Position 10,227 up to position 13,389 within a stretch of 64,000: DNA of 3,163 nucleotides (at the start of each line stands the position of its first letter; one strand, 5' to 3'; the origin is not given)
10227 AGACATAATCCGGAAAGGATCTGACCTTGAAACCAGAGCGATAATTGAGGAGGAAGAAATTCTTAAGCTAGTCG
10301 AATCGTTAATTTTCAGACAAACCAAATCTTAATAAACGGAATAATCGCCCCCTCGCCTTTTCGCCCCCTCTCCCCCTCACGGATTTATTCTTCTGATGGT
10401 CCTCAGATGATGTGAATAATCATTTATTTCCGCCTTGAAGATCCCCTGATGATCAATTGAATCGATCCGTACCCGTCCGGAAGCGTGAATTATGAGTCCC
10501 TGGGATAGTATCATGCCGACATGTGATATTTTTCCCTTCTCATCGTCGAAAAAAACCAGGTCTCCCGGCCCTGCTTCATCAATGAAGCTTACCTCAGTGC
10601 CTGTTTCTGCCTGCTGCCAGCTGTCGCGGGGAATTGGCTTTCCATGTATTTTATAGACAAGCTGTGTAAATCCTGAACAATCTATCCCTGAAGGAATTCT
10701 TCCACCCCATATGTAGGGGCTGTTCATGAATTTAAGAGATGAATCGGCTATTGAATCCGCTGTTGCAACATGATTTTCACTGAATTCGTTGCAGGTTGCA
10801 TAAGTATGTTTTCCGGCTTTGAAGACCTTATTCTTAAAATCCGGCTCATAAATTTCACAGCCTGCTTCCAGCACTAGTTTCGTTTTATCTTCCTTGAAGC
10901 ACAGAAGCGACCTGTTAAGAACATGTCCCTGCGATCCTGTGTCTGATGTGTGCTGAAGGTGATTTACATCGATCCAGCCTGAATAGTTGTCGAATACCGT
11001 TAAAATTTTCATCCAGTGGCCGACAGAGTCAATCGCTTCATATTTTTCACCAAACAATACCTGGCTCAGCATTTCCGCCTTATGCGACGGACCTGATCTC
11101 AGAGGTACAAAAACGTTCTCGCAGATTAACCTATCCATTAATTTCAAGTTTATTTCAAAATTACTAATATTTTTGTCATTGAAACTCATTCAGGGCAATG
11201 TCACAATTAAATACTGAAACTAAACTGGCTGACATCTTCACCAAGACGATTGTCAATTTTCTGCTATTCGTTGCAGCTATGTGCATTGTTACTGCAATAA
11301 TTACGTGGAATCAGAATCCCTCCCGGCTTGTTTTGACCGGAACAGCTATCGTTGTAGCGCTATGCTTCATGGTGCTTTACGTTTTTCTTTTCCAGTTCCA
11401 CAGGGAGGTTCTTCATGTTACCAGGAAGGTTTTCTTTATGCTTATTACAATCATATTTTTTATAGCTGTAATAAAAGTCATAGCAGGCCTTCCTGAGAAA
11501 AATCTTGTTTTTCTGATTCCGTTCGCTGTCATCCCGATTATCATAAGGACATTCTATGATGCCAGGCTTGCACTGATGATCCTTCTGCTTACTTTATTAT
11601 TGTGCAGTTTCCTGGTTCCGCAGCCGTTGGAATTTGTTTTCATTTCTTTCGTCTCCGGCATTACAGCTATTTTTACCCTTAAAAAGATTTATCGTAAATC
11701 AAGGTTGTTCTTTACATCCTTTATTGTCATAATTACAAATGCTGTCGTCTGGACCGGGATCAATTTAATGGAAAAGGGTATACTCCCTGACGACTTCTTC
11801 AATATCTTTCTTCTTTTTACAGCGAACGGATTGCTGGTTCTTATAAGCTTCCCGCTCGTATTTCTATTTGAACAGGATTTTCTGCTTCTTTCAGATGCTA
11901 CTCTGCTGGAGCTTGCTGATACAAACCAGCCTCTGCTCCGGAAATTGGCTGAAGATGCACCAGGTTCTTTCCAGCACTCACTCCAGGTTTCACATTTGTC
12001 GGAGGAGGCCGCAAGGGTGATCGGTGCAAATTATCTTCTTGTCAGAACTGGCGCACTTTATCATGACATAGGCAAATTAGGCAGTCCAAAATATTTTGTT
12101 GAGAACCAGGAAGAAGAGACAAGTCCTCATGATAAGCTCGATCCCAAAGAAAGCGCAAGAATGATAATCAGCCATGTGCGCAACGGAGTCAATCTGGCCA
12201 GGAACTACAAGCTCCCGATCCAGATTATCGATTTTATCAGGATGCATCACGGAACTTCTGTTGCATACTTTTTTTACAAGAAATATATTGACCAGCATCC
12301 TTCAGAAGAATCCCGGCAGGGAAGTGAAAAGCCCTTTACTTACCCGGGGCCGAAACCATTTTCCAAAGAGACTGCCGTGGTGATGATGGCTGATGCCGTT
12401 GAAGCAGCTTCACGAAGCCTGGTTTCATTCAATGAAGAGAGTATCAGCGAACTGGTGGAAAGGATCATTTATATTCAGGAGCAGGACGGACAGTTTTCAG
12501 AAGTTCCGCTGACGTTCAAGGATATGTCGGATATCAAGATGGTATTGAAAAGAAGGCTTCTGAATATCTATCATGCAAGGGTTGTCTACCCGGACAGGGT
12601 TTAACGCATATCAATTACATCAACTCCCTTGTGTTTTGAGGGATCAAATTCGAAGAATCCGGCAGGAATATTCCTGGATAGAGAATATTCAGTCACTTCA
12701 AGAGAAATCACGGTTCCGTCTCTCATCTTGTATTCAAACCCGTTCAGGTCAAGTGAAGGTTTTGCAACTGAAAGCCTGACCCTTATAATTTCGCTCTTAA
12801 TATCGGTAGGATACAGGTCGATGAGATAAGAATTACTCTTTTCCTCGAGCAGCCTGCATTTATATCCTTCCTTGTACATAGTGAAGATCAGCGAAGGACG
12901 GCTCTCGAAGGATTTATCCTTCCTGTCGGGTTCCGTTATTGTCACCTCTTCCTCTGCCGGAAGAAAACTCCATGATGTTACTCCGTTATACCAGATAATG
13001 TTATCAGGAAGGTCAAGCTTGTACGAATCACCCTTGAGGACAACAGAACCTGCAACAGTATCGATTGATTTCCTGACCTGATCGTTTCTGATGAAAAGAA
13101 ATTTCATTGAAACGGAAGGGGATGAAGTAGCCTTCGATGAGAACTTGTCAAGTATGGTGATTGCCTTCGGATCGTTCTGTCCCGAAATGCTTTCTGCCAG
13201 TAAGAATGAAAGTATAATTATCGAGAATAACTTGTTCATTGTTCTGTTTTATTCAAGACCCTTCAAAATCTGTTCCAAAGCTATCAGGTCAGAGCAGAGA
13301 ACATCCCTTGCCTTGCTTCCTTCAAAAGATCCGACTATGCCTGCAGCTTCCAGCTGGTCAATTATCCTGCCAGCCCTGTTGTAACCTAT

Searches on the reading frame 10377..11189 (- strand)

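Call 50: search_protein_families(library=pfam, proteins=[window:10377-11189:-], max_evalue=0.001)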
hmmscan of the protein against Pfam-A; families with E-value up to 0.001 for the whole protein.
window:10377-11189:- (270 aa): 3 families
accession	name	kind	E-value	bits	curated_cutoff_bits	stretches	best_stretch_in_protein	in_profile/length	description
PF00877.26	NLPC_P60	-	1.1e-22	80.5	23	1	157-250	2-96/105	NlpC/P60 family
PF18348.7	SH3_16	-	1.3e-09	38.1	25.8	1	30-78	1-49/49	Bacterial dipeptidyl-peptidase Sh3 domain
PF08239.17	SH3_3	-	4.1e-09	36.9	27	1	28-77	3-52/54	Bacterial SH3 domain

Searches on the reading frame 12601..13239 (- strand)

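Call 50: search_protein_families(library=pfam, proteins=[window:12601-13239:-], max_evalue=0.001)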
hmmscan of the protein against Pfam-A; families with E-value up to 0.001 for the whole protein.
window:12601-13239:- (212 aa): 1 family
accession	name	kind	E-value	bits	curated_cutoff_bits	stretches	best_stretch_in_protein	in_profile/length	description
PF16584.11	LolA_2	-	3.7e-11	43.6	26.8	1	58-175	38-151/152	Outer membrane lipoprotein carrier protein LolA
